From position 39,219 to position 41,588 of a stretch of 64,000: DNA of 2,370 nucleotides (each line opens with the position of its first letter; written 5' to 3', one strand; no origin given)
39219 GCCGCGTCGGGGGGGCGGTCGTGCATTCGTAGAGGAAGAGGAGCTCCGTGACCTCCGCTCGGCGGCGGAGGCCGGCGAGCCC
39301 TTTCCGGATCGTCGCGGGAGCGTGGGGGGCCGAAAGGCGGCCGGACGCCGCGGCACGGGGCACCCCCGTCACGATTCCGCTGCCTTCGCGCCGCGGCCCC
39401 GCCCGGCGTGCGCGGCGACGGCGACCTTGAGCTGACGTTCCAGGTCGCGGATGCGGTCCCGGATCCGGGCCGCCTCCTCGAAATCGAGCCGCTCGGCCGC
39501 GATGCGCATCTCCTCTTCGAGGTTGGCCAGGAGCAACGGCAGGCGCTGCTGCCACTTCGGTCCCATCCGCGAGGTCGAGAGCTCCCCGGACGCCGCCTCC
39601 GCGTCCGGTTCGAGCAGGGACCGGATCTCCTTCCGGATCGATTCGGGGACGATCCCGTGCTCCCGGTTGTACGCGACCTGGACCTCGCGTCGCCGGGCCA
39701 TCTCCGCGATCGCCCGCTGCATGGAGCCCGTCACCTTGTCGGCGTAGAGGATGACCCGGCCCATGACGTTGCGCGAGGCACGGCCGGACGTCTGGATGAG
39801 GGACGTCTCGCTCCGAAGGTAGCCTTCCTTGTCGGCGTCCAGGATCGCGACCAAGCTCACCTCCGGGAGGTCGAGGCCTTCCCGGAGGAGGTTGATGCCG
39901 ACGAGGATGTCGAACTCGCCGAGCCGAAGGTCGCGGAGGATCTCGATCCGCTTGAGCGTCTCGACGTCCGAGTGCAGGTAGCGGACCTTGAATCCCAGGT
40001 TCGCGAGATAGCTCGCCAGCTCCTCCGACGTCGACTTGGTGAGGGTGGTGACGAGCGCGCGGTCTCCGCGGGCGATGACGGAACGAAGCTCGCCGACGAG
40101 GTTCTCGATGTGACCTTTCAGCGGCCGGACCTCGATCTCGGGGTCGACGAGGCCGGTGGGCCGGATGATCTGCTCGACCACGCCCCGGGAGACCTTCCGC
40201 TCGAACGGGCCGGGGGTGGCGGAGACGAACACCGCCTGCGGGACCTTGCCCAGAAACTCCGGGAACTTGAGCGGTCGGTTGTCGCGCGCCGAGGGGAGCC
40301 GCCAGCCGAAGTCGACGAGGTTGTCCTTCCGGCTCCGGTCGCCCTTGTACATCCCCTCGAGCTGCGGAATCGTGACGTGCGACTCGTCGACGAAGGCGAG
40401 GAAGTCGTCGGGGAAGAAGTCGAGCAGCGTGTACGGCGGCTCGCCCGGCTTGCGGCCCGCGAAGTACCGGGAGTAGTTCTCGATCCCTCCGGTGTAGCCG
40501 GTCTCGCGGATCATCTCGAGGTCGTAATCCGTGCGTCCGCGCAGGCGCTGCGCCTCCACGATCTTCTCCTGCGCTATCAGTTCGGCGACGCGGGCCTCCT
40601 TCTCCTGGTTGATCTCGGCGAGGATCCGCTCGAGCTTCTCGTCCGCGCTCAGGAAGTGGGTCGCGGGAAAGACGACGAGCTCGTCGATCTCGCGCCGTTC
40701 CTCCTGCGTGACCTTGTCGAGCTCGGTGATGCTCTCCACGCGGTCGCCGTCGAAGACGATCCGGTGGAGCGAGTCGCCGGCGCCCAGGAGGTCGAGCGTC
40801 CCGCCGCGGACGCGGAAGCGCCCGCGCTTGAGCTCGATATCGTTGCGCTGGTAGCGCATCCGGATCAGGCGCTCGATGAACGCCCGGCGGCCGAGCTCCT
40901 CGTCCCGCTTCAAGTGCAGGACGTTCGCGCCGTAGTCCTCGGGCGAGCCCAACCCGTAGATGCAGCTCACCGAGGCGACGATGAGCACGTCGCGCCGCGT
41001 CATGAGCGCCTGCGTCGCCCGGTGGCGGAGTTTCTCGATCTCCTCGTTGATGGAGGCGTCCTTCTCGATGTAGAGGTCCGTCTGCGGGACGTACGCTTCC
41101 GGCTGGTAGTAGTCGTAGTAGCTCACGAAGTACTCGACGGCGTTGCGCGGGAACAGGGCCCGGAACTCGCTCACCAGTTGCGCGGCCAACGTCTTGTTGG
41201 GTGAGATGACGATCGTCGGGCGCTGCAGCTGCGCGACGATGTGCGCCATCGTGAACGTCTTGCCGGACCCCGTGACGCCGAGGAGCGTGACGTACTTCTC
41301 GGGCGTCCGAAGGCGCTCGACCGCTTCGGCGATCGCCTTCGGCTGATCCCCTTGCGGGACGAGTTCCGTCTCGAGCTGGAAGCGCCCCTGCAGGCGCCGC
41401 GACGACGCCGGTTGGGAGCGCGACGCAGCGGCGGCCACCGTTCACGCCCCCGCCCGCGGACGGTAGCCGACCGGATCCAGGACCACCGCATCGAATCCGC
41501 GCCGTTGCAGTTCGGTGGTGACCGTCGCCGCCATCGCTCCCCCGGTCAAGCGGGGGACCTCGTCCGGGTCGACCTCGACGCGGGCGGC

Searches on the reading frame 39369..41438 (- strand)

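Call 72: search_protein_families(library=pfam, proteins=[window:39369-41438:-], max_evalue=0.00001)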
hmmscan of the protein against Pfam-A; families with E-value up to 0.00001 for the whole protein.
window:39369-41438:- (689 aa): 6 families
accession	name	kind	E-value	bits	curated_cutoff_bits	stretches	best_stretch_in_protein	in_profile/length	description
PF17757.6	UvrB_inter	-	1.5e-24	86.3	22.9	1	174-262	1-91/91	UvrB interaction domain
PF12344.14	UvrB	-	3.6e-21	75.2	27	1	564-606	1-43/43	Ultra-violet resistance protein B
PF00271.37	Helicase_C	-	6.5e-19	68.7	23.5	1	451-557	10-109/110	Helicase conserved C-terminal domain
PF04851.21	ResIII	-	3e-10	40.7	22.5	1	29-134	5-114/164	Type III restriction enzyme, res subunit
PF02151.25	UVR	-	3e-09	36.8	21.5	1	636-669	3-36/36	UvrB/uvrC motif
PF00270.35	DEAD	-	1.5e-06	28.4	26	0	38-99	6-72/167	DEAD/DEAH box helicase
